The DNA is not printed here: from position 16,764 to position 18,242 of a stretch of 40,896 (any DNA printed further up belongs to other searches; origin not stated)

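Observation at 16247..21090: Four-gene operon around a divergent YvcK/GlmR-CofD family protein with three orphan partners, wedged into the hexose-phosphate gene island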

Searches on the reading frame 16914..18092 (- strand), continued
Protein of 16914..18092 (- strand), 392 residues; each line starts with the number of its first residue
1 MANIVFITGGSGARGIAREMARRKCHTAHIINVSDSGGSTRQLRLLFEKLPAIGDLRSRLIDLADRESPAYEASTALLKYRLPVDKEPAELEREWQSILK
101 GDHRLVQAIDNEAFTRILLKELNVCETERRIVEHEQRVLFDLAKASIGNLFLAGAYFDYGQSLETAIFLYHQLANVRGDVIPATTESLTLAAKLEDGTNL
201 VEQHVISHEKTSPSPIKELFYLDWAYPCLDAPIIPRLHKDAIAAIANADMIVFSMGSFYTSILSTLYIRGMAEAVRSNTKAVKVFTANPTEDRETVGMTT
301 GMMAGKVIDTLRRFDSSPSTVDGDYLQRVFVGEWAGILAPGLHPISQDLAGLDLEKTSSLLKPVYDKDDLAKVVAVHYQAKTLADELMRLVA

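Call 18: find_encoding_contigs(protein=P0012, flank=8000, max_places=1)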
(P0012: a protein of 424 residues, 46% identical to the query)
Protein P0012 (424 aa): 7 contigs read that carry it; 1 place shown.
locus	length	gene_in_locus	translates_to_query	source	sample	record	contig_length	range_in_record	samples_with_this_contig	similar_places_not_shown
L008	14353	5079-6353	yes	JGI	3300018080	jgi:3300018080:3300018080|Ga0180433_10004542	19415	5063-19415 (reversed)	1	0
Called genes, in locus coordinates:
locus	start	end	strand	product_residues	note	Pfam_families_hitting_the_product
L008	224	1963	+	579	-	-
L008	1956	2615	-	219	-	PF02683:DsbD_TM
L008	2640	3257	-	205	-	-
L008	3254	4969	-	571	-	-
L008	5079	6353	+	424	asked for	PF01933:CofD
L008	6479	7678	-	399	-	PF00999:Na_H_Exchanger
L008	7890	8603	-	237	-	-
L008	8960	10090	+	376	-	PF01637:ATPase_2 (weak), PF13173:AAA_14, PF13401:AAA_22 (faint), PF13635:DUF4143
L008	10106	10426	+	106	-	PF02635:DsrE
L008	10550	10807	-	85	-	-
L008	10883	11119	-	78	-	-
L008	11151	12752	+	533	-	PF00890:FAD_binding_2, PF01266:DAO, PF03486:HI0933_like (faint), PF07992:Pyr_redox_2 (faint), PF02910:Succ_DH_flav_C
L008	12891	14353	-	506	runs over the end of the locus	PF19568:Spore_III_AA, PF25516:PTPase, PF01424:R3H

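Call 27: search_solved_structures(query=window:16914-18092:-, max_evalue=0.01, show_alignments=2)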
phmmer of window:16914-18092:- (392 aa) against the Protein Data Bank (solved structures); distinct sequences matched with E-value up to 0.01: 5.
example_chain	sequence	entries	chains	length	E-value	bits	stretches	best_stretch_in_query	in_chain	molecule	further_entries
2ppv_A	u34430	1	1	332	4.3e-19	72.4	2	146-290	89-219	Uncharacterized protein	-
2hzb_A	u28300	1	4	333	6.7e-18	68.5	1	142-301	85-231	Hypothetical UPF0052 protein BH3568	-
2o2z_A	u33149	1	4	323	7.7e-18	68.3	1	142-301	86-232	hypothetical protein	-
2q7x_A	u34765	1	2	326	2.5e-15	60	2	146-291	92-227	UPF0052 protein SP_1565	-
2p0y_A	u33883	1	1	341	4.4e-10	42.7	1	145-288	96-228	Hypothetical protein lp_0780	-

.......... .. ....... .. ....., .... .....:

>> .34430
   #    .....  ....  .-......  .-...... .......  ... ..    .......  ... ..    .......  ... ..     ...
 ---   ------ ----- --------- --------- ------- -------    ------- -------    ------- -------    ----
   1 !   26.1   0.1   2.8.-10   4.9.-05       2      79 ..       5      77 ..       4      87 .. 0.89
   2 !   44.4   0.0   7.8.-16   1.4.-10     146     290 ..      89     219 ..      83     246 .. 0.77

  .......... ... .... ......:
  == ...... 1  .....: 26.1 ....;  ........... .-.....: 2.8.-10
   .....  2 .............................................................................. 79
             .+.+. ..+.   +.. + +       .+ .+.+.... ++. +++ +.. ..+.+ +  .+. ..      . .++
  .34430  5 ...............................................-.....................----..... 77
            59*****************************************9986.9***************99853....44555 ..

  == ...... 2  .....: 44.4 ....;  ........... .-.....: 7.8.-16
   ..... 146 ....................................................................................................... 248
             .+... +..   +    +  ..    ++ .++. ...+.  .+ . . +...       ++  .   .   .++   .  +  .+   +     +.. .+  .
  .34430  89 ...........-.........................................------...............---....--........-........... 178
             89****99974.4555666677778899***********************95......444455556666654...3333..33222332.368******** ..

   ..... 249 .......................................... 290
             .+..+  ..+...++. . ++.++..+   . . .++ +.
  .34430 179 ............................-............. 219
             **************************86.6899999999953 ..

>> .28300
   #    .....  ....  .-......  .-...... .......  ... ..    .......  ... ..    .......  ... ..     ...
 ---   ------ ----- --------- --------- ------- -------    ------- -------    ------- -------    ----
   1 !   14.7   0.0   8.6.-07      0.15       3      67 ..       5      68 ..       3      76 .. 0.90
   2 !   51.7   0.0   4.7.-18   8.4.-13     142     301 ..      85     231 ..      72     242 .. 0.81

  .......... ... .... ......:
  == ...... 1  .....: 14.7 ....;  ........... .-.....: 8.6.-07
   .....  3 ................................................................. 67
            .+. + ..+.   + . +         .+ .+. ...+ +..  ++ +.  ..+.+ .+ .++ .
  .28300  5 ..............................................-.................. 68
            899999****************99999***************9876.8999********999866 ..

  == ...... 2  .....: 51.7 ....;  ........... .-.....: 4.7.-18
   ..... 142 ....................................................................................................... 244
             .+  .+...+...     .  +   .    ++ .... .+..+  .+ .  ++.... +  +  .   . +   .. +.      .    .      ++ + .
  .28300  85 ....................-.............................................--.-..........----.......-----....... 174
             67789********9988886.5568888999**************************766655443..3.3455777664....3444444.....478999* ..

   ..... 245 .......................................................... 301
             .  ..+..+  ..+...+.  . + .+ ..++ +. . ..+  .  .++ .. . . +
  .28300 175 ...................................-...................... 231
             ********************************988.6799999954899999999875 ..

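Call 28: find_related_loci(query=A1, collection=genome_contigs, flank=10000)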
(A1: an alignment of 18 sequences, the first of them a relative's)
Query A1 (392 aa) in genome_contigs; peptide patterns used: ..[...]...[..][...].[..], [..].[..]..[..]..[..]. (x = any residue, [..] = any of these).
72 stretches matched a pattern; 8 encode a relative of the query (tblastn E <= 1e-3); 8 distinct loci.
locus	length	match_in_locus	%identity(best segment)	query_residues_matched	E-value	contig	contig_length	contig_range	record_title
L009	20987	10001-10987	49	4-336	1e-88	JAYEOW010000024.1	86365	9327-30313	MAG: Candidatus Margulisiibacteriota bacterium isolate MAG019 MAG019_24, whole genome shotgun sequence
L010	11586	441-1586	42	4-385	2e-82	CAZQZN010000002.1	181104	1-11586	MAG TPA_asm: uncultured bacterium isolate binchicken_co135_34 genome assembly, contig: NODE_162_length_181104_cov_4.4690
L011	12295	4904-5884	47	4-329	2e-78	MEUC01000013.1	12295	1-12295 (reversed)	MAG: candidate division WOR-1 bacterium RIFOXYB2_FULL_42_35 rifoxyb2_full_scaffold_1854, whole genome shotgun sequence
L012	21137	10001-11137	42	4-390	6e-75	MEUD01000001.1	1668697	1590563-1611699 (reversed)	MAG: candidate division WOR-1 bacterium RIFOXYB2_FULL_45_9 RIFOXYB2_FULL_WOR_1_45_9_curated_complete, whole genome shotg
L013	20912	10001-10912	37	4-312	6e-60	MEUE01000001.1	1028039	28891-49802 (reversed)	MAG: candidate division WOR-1 bacterium RIFOXYB2_FULL_46_45 rifoxyb2_full_scaffold_0, whole genome shotgun sequence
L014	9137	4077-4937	35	4-307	1e-45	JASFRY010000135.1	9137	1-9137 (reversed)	MAG: Gemmatimonadota bacterium isolate D1103M02metaG_sub_Bin_396 D1103M02metaG_FD_scaffold_3013_c1, whole genome shotgun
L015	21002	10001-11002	32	3-337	8e-37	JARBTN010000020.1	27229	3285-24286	MAG: Chlamydiales bacterium isolate L_E1_T20_C_bin.129 scaffold_2057, whole genome shotgun sequence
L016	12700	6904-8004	31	3-388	2e-34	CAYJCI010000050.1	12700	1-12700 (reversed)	MAG TPA_asm: uncultured Desulfovibrionaceae bacterium isolate ERP123703_co1_183 genome assembly, contig: NODE_5221_lengt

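Call 50: predict_structure(alignment_id=A4)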
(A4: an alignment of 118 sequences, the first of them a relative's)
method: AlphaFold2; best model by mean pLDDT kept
length: 392 residues; sequences in the alignment: 118
mean_pLDDT: 93.1   pTM: 0.92
mean pLDDT of the five models: 93.1, 92.8, 92.8, 92.4, 91.6
residues with pLDDT >= 90: 308; 70-90: 74; 50-70: 10; < 50: 0
segments of 3 or more residues with pLDDT < 50: none
pLDDT, mean of each block of 10 residues (from residue 1): 90 91 95 85 91 95 94 97 97 98 98 98 98 96 97 98 98 98 95 92 84 85 72 95 98 93 96 98 95 90 97 97 97 86 91 90 85 87 94 91
secondary structure, 60 per line:
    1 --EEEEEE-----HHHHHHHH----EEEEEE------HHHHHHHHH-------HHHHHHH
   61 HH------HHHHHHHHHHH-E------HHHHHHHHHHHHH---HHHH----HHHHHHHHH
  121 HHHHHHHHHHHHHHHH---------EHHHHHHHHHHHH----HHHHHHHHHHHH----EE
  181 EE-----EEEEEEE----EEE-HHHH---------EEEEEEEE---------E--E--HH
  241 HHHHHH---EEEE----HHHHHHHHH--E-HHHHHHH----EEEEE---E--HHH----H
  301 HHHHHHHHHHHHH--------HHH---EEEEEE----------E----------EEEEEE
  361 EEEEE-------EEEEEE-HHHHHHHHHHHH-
elements in order: E3-8 H14-21 E26-31 H38-46 H54-62 H69-79 H88-100 H104-107 H112-136 H147-158 H163-174 E179-182 E188-194 E199-201 H203-206 E216-223 H239-246 E250-253 H258-266 H271-277 E282-286 H300-313 E328-333 E355-365 E373-378 H380-391

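Call 53: fold_search(model_id=the predicted structure, library=pdb)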
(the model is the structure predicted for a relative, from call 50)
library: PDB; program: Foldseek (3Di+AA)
matches with E <= 10: 915; with E <= 0.001: 19
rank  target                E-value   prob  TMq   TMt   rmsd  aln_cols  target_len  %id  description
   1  2o2z_C                1.1e-22  1.00  0.68  0.85   4.6       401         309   21  Crystal structure of a protein member of the upf0052 family (bh3568) from bacillus halodurans at 2.60 A resolution (released 2006-12-19)
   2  2ppv                  3.9e-22  1.00  0.69  0.82   3.8       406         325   22  CRYSTAL STRUCTURE OF a protein belonging to the UPF0052 (SE_0549) FROM STAPHYLOCOCCUS EPIDERMIDIS ATCC 12228 AT 2.00 A R (released 2007-05-15)
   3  2o2z_B                6.2e-22  1.00  0.68  0.85   4.7       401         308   22  Crystal structure of a protein member of the upf0052 family (bh3568) from bacillus halodurans at 2.60 A resolution (released 2006-12-19)
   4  2hzb_A                7.8e-22  1.00  0.68  0.85   3.5       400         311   22  X-Ray Crystal Structure of Protein BH3568 from Bacillus halodurans. Northeast Structural Genomics Consortium BhR60. (released 2006-08-22)
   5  2o2z_D                1.0e-21  1.00  0.67  0.84   4.7       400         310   22  Crystal structure of a protein member of the upf0052 family (bh3568) from bacillus halodurans at 2.60 A resolution (released 2006-12-19)
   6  2o2z_A                1.7e-21  1.00  0.67  0.83   4.7       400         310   22  Crystal structure of a protein member of the upf0052 family (bh3568) from bacillus halodurans at 2.60 A resolution (released 2006-12-19)
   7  2q7x_B                4.6e-18  1.00  0.62  0.78   3.9       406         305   20  Crystal structure of a putative phospho transferase (sp_1565) from streptococcus pneumoniae tigr4 at 2.00 A resolution (released 2007-06-19)
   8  2q7x_A                6.2e-18  1.00  0.61  0.75   4.8       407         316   20  Crystal structure of a putative phospho transferase (sp_1565) from streptococcus pneumoniae tigr4 at 2.00 A resolution (released 2007-06-19)
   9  6uvx_B                1.4e-09  1.00  0.50  0.59   9.8       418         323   12  The crystal structure of FbiA from Mycobacterium Smegmatis, Apo state (released 2020-05-13)
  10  3c3d_A                2.2e-09  1.00  0.49  0.61   7.7       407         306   11  Crystal structure of 2-phospho-(S)-lactate transferase from Methanosarcina mazei in complex with Fo and phosphate. Nor (released 2008-02-19)
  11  6uw1_A                2.3e-09  1.00  0.48  0.56   8.6       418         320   12  The crystal structure of FbiA from Mycobacterium Smegmatis, Fo bound form (released 2020-05-13)
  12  3cgw                  3.3e-09  1.00  0.52  0.64   6.5       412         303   11  Crystal structure of 2-phospho-(S)-lactate transferase from Methanosarcina mazei. Northeast Structural Genomics Consorti (released 2008-03-18)
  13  6uw3_A                5.0e-09  1.00  0.52  0.61   7.7       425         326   12  The crystal structure of FbiA from Mycobacterium Smegmatis, GDP Bound form (released 2020-05-13)
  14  2p0y                  7.5e-09  1.00  0.46  0.72   7.3       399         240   16  Crystal structure of Q88YI3_LACPL from Lactobacillus plantarum. Northeast Structural Genomics Consortium target LpR6 (released 2007-03-27)
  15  6uw7_A                1.0e-08  1.00  0.49  0.60   8.1       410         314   12  The crystal structure of FbiA from Mycobacterium smegmatis, Dehydro-F420-0 bound form (released 2020-05-13)
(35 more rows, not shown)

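Call 54: search_protein_families(library=phrogs, proteins=[window:16914-18092:-], max_evalue=0.1)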
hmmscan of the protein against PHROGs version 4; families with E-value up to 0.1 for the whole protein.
window:16914-18092:- (392 aa): 0 families

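Call 55: search_protein_families(library=padloc, proteins=[window:16914-18092:-], max_evalue=0.1)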
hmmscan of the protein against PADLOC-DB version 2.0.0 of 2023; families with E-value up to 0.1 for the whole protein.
window:16914-18092:- (392 aa): 0 families

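Call 57: find_related_loci(query=A1, collection=metagenome_contigs, flank=8000)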
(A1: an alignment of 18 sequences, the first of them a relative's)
Query A1 (392 aa) in metagenome_contigs; peptide patterns used: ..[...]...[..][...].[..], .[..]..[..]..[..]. (x = any residue, [..] = any of these).
433 stretches matched a pattern; 197 encode a relative of the query (tblastn E <= 1e-3); the best 80 are kept; 80 distinct loci.
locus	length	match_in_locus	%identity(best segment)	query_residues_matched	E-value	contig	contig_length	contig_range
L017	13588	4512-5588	53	4-367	1e-105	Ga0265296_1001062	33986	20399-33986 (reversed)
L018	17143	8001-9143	45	4-378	7e-89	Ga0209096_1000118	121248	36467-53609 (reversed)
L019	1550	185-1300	45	3-370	2e-89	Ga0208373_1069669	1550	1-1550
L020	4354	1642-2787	42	4-385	1e-81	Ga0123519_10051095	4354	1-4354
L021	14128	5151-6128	46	4-331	2e-80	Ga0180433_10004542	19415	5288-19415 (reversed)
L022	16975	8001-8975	45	4-334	1e-77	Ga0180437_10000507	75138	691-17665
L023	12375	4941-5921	47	4-329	2e-77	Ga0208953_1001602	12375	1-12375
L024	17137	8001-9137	43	4-390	8e-77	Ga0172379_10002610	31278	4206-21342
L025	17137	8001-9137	42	4-390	4e-74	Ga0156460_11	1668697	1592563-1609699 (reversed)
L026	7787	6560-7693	41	4-375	9e-74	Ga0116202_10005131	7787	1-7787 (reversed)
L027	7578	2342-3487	40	4-386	6e-73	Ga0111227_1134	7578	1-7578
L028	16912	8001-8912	37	4-312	4e-59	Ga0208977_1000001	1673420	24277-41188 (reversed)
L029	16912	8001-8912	37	4-312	4e-59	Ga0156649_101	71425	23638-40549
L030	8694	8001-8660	45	4-221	9e-46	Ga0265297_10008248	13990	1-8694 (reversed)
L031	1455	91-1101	29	5-312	1e-33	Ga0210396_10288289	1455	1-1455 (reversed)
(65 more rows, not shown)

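Call 63: find_encoding_contigs(protein=P0116, flank=7000, max_places=1)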
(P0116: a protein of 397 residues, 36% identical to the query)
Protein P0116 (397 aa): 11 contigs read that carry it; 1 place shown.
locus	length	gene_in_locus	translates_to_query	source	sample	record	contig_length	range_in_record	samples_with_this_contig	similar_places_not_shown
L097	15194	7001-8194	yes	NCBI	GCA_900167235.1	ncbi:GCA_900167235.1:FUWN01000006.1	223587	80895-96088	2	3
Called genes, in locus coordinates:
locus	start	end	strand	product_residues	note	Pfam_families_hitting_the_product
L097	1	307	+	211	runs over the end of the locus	PF00730:HhH-GPD, PF00633:HHH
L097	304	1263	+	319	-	PF01713:Smr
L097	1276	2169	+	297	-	PF12697:Abhydrolase_6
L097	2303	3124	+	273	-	PF12849:PBP_like_2, PF01547:SBP_bac_1 (faint), PF13531:SBP_bac_11 (weak), PF12727:PBP_like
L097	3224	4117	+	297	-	PF00528:BPD_transp_1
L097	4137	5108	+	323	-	PF00528:BPD_transp_1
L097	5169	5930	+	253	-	PF00005:ABC_tran, PF02463:SMC_N (weak), PF13304:AAA_21 (weak)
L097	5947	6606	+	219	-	PF01895:PhoU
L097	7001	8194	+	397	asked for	PF01933:CofD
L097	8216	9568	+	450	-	PF03448:MgtE_N, PF00571:CBS, PF01769:MgtE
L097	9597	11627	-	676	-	PF00072:Response_reg, PF23198:PDE8A_N (faint), PF00072:Response_reg, PF00989:PAS, PF13426:PAS_9, PF08447:PAS_3 (faint), PF02518:HATPase_c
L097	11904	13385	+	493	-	PF00069:Pkinase, PF07714:PK_Tyr_Ser-Thr, PF07603:Lcl_C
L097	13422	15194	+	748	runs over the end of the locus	-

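Call 64: find_encoding_contigs(protein=P0078, flank=7000, max_places=1)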
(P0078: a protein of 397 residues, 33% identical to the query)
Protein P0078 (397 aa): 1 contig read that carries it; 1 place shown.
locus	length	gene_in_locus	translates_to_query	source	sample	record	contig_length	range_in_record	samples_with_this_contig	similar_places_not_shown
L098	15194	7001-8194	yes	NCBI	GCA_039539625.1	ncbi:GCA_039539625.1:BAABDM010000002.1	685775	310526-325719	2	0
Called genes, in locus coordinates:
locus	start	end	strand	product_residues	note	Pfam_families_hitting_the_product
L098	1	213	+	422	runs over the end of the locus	PF01494:FAD_binding_3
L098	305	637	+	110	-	PF00581:Rhodanese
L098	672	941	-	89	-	PF20068:Amphi-Trp (weak)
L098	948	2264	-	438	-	PF00149:Metallophos (weak)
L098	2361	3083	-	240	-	PF00300:His_Phos_1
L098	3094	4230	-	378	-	-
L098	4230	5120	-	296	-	PF08443:RimK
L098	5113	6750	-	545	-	PF01895:PhoU, PF01636:APH (weak), PF02958:EcKL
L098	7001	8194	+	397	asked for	PF01933:CofD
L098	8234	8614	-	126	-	PF11964:SpoIIAA-like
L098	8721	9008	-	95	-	PF09526:DUF2387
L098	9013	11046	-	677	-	PF19310:TOP_N, PF01432:Peptidase_M3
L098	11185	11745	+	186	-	PF00132:Hexapep (weak), PF21711:DCTN5 (weak), PF25087:GMPPB_C (faint), PF25084:LbH_EIF2B (weak), PF00132:Hexapep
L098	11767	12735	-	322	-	PF01699:Na_Ca_ex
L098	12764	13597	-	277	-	PF08501:Shikimate_dh_N, PF01488:Shikimate_DH, PF18317:SDH_C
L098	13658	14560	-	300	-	PF01218:Coprogen_oxidas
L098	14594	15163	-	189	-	PF01300:Sua5_yciO_yrdC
